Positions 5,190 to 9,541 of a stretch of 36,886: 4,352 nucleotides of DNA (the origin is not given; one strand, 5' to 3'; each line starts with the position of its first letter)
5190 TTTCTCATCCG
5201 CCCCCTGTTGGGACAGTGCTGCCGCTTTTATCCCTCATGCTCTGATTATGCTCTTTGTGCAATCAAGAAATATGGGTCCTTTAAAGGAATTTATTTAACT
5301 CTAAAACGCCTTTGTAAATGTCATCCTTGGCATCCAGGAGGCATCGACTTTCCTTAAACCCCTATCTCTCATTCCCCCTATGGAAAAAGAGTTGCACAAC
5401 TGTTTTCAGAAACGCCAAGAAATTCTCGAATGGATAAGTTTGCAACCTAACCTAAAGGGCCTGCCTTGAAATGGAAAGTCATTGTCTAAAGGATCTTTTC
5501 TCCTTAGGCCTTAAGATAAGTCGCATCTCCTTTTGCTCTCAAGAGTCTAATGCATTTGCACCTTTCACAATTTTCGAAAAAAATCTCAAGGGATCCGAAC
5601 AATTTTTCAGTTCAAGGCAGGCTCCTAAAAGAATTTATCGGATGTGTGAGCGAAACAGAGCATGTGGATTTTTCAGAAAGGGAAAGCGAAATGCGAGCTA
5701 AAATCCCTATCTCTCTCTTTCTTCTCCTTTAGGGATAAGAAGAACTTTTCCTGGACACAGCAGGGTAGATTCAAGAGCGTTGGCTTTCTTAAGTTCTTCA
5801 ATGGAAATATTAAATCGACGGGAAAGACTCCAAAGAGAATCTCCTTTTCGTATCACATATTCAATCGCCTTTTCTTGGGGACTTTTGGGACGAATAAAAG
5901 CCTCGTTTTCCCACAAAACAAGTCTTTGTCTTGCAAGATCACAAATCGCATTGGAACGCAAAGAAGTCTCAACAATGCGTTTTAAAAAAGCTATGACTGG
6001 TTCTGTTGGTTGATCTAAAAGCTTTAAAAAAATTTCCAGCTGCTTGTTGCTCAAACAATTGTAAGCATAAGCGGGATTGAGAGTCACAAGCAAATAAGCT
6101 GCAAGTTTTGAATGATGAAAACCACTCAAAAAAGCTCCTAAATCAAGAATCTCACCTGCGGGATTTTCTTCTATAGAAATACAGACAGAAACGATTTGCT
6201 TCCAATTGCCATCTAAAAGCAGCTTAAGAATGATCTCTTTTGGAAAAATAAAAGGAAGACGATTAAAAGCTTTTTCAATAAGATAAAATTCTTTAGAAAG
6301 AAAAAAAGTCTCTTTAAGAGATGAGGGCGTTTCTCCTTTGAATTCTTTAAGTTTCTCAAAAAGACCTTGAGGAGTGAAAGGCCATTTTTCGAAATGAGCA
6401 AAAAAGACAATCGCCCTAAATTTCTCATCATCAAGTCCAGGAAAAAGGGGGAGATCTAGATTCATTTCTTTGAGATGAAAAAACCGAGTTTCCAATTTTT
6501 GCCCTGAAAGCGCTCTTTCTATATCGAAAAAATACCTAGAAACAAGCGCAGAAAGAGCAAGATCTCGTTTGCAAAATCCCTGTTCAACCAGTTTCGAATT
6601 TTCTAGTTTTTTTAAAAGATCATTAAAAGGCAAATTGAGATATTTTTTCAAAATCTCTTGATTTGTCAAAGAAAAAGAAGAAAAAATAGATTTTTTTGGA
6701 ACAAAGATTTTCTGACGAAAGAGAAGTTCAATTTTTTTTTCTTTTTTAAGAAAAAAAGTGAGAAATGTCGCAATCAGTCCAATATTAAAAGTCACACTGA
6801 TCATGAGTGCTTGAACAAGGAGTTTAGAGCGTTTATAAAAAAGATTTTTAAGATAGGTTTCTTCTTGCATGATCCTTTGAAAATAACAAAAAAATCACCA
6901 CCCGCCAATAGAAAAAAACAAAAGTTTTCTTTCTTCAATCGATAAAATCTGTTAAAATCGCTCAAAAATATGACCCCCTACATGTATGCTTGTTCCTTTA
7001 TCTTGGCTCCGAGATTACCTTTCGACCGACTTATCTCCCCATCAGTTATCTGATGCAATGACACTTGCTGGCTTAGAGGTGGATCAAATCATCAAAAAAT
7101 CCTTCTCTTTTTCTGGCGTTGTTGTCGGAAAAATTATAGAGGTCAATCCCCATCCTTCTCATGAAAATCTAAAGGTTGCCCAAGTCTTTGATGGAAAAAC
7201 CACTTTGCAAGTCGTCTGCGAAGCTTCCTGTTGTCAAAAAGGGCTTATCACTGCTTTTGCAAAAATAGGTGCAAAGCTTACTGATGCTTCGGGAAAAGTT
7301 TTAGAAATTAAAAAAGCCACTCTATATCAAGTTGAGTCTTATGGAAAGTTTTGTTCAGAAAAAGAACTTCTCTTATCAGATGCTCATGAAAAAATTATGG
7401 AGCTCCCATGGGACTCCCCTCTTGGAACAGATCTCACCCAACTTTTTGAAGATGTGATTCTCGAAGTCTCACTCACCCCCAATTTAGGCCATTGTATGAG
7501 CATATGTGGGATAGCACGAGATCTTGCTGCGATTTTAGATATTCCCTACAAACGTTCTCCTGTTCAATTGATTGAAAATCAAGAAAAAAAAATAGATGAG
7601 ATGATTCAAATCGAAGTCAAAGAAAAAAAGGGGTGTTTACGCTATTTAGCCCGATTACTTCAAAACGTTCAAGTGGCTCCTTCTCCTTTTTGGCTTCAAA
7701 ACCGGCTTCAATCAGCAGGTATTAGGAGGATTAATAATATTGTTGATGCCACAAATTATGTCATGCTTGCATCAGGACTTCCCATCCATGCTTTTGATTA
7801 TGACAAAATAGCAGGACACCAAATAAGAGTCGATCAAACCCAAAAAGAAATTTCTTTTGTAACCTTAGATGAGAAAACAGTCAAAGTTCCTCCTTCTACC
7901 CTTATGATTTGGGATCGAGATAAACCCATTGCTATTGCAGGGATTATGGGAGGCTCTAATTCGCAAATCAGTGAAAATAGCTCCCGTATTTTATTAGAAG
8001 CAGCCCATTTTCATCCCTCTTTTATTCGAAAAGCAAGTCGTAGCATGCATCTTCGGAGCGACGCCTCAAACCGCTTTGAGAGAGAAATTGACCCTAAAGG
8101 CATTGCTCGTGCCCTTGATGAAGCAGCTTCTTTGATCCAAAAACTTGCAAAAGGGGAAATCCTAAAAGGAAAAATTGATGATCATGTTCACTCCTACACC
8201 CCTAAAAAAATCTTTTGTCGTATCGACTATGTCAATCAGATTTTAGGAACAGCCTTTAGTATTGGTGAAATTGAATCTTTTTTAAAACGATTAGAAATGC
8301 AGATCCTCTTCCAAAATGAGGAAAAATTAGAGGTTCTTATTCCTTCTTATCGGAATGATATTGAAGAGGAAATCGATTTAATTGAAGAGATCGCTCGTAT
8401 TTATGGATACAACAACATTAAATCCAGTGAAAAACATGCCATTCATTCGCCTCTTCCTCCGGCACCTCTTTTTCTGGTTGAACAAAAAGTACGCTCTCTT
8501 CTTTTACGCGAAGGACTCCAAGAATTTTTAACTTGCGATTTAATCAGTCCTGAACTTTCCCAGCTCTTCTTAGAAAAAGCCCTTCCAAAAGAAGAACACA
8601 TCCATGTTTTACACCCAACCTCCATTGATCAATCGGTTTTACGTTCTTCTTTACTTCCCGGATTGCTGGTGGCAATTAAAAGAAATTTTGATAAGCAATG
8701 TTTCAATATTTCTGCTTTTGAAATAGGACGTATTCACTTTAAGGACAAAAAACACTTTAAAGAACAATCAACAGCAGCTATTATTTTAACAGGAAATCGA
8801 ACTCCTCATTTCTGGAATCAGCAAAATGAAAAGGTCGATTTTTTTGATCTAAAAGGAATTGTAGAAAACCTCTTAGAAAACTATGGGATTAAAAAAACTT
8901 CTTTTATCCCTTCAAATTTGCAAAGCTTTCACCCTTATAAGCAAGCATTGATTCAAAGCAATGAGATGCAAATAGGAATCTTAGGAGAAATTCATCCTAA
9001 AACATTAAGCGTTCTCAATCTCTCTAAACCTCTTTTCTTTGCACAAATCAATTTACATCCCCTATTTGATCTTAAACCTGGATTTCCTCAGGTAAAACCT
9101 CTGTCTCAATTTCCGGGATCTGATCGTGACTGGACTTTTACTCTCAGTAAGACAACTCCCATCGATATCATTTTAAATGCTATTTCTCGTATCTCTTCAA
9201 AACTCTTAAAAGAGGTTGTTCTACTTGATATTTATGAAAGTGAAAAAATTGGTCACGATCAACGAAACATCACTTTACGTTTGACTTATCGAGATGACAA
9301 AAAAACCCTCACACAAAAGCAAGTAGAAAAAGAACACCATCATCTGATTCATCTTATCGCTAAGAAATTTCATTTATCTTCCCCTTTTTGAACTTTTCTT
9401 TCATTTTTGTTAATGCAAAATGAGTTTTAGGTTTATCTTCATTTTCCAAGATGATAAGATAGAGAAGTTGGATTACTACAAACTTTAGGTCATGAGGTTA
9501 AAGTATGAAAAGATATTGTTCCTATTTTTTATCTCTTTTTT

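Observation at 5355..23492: MITE family B repeatedly targets family-A elements: a two-tier nested MITE system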

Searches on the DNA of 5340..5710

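Call 54: search_rna_families(source=window, start=5340, end=5710, threshold=evalue, max_evalue=1)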
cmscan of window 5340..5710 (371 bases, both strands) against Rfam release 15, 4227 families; matches with E-value up to 1: 1.
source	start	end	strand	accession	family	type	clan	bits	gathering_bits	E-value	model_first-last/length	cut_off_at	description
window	5567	5640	-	RF02433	SpF36_sRNA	Gene; sRNA;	-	24.5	48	0.26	1-51/51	no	Streptococcus sRNA SpF36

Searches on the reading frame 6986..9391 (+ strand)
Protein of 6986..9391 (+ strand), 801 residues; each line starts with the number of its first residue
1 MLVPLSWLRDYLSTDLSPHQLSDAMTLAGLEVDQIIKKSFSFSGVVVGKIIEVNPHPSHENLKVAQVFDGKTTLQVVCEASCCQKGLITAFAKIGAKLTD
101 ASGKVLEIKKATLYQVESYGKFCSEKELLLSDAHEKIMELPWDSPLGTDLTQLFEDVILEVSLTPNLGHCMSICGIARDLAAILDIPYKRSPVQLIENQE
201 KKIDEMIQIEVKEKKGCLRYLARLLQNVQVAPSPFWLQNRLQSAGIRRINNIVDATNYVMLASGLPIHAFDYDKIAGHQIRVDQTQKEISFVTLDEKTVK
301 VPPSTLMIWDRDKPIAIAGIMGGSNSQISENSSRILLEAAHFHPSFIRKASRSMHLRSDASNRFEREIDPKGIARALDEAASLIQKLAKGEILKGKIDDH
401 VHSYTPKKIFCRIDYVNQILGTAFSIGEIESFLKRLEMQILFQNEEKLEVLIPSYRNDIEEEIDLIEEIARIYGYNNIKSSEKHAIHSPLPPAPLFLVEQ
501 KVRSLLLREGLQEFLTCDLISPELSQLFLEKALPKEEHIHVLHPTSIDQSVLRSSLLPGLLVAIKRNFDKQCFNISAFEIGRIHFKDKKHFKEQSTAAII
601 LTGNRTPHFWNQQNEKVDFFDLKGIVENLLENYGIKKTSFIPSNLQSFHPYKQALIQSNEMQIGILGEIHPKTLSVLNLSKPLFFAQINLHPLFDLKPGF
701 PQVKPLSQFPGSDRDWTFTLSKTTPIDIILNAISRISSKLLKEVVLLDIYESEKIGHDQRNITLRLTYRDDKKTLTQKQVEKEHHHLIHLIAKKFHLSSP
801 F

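Call 14: find_encoding_contigs(protein=window:6986-9391:+, flank=10000, max_places=6)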
Protein window:6986-9391:+ (801 aa): no gene with exactly this product is on record in the collection.
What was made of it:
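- Tried and rejected: An exact look-up of a window protein found no other record (call 14).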

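Call 15: search_protein_families(library=pfam, proteins=[window:6986-9391:+])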
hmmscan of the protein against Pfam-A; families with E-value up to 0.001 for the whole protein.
window:6986-9391:+ (801 aa): 5 families
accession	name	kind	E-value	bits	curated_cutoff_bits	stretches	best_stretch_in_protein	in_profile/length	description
PF03483.22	B3_4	-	1e-64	217.8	29.3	1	217-388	2-173/174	B3/4 domain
PF17759.6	tRNA_synthFbeta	-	3.8e-52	177.3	22.4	1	495-690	18-214/214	Phenylalanyl tRNA synthetase beta chain CLM domain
PF03484.21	B5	-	1.6e-23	83.1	28.6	1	410-475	2-67/67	tRNA synthetase B5 domain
PF03147.19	FDX-ACB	-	3.6e-21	75.8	31.1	1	707-797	1-91/94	Ferredoxin-fold anticodon binding domain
PF01588.26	tRNA_bind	-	1.7e-10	41.3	27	1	45-148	1-95/96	Putative tRNA binding domain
